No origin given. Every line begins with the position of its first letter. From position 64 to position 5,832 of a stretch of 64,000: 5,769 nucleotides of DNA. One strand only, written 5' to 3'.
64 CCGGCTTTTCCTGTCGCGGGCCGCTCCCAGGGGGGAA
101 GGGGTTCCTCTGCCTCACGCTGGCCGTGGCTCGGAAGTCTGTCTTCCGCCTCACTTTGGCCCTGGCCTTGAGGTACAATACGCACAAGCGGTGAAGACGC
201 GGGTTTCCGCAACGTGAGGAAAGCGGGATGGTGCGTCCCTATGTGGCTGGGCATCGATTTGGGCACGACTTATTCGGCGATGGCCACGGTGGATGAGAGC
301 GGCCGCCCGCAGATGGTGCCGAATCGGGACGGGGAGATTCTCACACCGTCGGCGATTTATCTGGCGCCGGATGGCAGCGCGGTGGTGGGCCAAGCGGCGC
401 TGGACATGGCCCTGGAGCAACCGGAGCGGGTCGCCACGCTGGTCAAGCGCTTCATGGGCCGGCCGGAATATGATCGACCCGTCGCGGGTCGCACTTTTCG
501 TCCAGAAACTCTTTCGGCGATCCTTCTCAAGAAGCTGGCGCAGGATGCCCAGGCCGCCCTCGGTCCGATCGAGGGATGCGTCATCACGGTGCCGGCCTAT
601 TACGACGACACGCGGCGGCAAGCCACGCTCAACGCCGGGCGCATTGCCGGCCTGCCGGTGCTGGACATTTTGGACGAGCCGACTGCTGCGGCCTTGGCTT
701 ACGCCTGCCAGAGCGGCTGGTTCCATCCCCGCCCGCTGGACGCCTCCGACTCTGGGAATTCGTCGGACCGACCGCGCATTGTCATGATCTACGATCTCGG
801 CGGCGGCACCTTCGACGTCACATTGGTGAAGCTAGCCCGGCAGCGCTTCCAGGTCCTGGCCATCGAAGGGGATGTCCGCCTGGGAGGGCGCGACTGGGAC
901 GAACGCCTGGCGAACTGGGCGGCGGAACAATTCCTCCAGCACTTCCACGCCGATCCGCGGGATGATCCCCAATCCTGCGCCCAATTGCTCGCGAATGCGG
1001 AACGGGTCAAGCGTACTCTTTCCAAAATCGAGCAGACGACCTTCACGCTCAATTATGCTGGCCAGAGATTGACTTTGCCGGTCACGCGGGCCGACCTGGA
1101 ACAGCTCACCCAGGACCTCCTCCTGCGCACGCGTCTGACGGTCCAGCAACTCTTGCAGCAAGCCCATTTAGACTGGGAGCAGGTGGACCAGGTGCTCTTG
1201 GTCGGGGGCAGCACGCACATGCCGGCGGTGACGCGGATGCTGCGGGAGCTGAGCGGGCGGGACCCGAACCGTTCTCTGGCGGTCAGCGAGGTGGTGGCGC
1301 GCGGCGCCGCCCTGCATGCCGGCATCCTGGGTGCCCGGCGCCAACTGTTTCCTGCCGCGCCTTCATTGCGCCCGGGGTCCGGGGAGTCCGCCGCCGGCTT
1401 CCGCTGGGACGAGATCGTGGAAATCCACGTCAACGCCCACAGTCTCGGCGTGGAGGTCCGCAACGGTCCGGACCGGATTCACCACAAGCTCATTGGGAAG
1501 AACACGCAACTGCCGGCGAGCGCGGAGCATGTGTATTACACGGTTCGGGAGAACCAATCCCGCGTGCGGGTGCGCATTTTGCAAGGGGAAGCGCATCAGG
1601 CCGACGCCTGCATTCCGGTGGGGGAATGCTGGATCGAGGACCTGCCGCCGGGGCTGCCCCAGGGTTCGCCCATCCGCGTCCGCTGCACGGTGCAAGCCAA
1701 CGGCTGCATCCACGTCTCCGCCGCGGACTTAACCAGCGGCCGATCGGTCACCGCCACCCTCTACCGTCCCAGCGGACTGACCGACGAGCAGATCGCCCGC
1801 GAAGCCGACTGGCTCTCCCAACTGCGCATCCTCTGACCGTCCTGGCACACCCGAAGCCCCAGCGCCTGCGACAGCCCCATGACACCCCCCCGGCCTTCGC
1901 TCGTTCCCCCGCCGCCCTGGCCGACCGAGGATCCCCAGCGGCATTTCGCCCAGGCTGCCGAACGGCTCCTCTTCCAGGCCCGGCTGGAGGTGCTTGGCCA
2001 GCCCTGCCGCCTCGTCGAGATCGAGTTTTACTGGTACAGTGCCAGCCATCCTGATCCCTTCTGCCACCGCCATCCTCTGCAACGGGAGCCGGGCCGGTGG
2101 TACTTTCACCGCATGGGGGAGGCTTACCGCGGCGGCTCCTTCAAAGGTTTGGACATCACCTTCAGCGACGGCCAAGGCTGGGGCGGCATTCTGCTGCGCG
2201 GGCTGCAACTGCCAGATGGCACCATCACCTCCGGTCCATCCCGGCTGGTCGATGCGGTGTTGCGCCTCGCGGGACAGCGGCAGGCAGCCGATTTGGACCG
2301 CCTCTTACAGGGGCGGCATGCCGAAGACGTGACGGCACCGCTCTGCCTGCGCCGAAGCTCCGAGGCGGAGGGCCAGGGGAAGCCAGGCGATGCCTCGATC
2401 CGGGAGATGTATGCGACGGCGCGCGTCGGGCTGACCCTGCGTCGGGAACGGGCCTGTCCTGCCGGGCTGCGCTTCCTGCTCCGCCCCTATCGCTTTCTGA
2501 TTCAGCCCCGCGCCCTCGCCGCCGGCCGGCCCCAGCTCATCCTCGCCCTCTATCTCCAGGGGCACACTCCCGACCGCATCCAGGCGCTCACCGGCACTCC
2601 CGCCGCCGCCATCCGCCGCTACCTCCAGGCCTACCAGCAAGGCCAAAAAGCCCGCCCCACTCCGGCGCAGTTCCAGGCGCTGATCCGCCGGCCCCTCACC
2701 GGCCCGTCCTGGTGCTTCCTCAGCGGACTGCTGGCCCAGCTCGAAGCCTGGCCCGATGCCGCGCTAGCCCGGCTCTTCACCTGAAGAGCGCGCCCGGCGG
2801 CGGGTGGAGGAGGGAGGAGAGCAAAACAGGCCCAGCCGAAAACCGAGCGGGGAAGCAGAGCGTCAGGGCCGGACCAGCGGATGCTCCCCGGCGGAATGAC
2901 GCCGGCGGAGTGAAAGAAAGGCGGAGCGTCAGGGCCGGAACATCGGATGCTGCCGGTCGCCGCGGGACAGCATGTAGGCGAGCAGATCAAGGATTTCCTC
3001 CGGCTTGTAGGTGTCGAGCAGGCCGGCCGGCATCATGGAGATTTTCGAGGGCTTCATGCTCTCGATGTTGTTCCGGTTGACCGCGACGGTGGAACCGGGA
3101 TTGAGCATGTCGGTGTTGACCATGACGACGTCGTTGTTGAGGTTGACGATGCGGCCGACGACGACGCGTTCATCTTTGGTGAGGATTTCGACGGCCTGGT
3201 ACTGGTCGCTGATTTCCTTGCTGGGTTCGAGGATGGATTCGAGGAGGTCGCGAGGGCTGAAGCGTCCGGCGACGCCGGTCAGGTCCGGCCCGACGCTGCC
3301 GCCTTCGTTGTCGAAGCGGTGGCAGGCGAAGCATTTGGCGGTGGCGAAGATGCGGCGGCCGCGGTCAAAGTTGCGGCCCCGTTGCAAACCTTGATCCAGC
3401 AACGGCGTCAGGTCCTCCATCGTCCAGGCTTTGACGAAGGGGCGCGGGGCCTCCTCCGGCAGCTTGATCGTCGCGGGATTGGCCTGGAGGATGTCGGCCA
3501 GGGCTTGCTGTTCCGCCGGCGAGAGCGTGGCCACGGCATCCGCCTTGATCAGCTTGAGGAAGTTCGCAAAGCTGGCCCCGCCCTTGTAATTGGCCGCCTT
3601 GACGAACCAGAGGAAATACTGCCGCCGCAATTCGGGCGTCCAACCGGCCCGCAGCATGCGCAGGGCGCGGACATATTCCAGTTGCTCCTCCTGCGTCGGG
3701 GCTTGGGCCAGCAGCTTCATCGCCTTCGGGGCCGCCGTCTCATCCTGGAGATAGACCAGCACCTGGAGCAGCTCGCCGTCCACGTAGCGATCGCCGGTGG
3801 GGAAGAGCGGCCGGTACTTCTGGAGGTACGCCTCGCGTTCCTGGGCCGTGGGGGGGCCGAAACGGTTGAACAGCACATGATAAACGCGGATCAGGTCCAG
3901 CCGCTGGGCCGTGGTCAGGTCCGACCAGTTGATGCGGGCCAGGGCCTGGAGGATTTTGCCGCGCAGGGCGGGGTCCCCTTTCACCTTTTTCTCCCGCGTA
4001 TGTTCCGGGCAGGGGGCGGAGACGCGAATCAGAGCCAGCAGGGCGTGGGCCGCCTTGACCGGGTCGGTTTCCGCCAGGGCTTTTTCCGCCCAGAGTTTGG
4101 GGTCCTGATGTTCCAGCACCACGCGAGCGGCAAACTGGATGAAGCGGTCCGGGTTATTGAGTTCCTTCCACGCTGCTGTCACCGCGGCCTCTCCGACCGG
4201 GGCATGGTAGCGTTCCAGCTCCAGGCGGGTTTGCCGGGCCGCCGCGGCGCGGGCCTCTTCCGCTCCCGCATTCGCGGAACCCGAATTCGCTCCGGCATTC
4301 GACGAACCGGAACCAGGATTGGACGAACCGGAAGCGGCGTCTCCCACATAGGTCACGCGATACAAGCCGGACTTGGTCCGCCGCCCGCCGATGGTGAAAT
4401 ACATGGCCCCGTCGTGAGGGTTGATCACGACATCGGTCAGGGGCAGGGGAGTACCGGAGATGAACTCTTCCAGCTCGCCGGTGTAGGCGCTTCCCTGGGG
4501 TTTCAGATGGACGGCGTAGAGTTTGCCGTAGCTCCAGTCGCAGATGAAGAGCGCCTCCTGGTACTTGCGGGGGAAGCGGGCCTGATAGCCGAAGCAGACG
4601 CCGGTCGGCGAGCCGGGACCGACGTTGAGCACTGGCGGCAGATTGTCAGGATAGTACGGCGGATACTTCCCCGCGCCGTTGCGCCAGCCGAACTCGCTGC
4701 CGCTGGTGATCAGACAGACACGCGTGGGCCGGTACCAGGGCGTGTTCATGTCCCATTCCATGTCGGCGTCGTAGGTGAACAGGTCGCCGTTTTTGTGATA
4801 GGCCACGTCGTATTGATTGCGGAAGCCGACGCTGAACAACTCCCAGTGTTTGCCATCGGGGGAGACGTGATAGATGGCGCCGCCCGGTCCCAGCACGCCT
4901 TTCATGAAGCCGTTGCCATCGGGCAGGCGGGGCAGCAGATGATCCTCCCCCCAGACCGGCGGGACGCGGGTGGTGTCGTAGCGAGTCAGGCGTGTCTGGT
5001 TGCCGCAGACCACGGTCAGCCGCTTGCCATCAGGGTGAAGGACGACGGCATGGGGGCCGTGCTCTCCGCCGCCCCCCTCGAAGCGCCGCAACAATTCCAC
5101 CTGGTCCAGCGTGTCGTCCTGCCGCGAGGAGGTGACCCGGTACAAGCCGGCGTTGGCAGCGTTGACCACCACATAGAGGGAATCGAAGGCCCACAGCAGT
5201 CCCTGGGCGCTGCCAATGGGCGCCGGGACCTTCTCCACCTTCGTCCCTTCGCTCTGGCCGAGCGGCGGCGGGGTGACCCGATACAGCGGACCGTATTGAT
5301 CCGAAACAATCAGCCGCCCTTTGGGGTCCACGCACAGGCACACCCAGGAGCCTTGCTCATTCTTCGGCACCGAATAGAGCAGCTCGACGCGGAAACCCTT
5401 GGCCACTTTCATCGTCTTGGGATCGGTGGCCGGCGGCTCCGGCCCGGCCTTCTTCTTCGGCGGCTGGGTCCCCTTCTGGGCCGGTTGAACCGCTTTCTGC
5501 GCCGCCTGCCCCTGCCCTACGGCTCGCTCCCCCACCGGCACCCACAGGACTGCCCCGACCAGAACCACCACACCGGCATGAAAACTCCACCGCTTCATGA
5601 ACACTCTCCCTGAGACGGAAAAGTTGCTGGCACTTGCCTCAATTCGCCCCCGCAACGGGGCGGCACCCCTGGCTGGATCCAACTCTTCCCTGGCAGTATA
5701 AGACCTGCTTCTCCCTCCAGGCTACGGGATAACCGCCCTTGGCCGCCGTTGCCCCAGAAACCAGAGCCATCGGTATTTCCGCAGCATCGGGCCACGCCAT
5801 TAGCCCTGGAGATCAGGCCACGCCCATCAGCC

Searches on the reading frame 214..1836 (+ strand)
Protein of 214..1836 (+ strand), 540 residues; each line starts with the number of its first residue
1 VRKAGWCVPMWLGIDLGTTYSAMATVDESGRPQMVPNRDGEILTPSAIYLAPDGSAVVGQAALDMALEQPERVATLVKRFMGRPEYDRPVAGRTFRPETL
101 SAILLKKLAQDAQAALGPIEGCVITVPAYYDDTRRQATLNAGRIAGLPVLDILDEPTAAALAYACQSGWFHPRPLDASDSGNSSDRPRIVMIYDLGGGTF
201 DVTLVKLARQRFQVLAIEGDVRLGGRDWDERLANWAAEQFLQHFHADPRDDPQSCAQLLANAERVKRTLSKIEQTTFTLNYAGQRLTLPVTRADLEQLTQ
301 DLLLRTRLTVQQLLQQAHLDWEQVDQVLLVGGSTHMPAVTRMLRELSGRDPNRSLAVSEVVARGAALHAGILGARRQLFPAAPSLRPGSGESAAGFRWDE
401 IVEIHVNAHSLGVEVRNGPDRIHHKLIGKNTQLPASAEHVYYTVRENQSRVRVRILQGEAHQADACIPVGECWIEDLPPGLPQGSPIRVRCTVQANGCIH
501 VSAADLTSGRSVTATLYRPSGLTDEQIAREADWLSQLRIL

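Call 32: search_protein_families(library=pfam, proteins=[window:214-1836:+], max_evalue=0.001)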
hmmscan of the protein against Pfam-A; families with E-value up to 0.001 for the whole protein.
window:214-1836:+ (540 aa): 2 families
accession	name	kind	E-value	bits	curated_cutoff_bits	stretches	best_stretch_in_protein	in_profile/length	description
PF00012.26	HSP70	-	3.4e-113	379.4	20.6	2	90-529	103-509/599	Hsp70 protein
PF06723.19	MreB_Mbl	-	0.00024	20.5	27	0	186-240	143-192/327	MreB/Mbl protein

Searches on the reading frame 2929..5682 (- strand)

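Call 32: search_protein_families(library=pfam, proteins=[window:2929-5682:-], max_evalue=0.001)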
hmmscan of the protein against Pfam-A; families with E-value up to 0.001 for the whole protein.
window:2929-5682:- (917 aa): 2 families
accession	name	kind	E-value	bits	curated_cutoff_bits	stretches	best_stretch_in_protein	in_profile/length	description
PF00034.26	Cytochrom_C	-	2.1e-08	35.8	21.3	1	773-820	2-49/90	Cytochrome c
PF13442.11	Cytochrome_CBB3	-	0.0004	21.1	27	0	771-818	2-42/68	Cytochrome C oxidase, cbb3-type, subunit III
